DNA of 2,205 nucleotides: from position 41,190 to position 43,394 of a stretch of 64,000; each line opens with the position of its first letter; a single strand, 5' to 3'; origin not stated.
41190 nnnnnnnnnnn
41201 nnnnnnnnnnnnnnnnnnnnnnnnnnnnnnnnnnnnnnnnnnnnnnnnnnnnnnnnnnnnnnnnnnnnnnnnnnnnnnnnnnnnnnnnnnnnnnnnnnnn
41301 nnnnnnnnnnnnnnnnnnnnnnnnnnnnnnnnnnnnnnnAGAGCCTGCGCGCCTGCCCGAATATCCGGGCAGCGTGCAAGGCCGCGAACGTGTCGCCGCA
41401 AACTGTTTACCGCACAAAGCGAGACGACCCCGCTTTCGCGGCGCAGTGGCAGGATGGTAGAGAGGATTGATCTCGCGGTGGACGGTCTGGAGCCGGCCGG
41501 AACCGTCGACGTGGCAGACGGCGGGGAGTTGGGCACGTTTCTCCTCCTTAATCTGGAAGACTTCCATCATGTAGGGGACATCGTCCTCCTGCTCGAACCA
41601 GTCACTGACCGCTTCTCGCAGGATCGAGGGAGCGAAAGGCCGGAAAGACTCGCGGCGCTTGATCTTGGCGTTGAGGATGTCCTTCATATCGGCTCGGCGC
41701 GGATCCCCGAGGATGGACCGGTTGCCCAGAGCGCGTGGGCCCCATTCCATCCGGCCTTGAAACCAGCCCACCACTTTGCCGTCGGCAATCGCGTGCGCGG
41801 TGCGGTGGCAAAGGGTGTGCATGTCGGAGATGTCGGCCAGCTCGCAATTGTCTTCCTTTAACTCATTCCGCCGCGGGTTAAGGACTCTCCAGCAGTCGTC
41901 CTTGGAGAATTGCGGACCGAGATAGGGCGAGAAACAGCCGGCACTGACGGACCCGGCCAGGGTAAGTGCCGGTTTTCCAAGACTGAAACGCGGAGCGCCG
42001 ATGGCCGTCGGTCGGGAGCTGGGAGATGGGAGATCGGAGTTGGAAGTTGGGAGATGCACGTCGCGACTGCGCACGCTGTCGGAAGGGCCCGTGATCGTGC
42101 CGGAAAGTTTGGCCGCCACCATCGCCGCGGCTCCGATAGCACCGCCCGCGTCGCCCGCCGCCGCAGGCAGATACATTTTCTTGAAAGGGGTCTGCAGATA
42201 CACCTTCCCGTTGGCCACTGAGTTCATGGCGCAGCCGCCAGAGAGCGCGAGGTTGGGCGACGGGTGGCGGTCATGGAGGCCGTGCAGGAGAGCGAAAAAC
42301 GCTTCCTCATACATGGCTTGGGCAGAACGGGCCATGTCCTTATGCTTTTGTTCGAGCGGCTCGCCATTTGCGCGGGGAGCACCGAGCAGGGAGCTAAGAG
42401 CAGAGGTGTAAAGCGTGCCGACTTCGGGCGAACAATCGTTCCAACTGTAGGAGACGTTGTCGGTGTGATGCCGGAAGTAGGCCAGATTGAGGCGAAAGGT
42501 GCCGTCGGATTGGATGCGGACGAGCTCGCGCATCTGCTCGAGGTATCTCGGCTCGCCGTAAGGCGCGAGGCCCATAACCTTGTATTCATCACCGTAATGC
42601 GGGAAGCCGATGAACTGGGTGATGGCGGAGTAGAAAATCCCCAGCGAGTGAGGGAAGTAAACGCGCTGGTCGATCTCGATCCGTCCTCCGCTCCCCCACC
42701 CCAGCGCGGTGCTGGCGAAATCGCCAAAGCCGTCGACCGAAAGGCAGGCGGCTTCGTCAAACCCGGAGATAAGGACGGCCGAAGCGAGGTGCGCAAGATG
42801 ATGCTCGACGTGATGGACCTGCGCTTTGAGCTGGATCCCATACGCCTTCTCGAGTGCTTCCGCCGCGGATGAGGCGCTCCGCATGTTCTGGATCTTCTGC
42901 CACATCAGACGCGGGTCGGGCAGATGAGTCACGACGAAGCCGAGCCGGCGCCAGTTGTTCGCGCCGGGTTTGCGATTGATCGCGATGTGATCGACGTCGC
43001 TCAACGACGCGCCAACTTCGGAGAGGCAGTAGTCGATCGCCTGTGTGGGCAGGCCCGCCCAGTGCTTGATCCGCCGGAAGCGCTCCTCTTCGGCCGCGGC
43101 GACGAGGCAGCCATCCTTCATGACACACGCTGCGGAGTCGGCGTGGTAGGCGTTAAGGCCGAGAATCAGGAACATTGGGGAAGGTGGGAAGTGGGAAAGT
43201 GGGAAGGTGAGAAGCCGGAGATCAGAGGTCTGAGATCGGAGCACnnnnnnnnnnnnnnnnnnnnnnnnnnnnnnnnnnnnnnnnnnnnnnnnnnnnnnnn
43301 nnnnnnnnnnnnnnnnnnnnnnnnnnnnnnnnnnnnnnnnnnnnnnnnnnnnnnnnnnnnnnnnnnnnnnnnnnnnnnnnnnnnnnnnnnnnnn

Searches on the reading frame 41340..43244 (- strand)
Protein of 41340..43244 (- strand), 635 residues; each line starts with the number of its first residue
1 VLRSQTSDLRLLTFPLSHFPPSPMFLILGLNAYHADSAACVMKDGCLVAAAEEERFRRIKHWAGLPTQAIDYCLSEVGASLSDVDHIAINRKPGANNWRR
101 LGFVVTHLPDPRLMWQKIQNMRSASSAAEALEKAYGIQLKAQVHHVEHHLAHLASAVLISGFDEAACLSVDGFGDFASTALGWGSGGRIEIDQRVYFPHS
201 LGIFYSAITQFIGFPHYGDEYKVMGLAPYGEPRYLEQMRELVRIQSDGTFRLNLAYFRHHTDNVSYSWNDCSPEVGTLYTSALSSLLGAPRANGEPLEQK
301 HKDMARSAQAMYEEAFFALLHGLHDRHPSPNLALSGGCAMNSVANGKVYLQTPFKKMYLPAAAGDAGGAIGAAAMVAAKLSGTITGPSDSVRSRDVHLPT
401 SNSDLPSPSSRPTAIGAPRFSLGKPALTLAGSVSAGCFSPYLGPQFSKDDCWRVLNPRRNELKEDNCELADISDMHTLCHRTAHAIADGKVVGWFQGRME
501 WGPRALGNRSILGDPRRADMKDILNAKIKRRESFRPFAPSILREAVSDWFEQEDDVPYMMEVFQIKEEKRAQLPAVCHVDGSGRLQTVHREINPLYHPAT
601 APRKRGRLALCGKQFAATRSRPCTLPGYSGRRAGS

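Call 5: search_protein_families(library=pfam, proteins=[window:41340-43244:-], max_evalue=0.01)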
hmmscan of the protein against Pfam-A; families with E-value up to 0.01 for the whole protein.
window:41340-43244:- (635 aa): 3 families
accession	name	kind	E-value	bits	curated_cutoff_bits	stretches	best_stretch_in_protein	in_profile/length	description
PF02543.21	Carbam_trans_N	-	2.2e-57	195.5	24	1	27-373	2-345/346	Carbamoyltransferase N-terminus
PF16861.10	Carbam_trans_C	-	3e-50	170.5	27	1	483-597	1-115/170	Carbamoyltransferase C-terminus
PF00814.31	TsaD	-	0.0095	16.1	24.8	0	67-95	34-62/264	tRNA N6-adenosine threonylcarbamoyltransferase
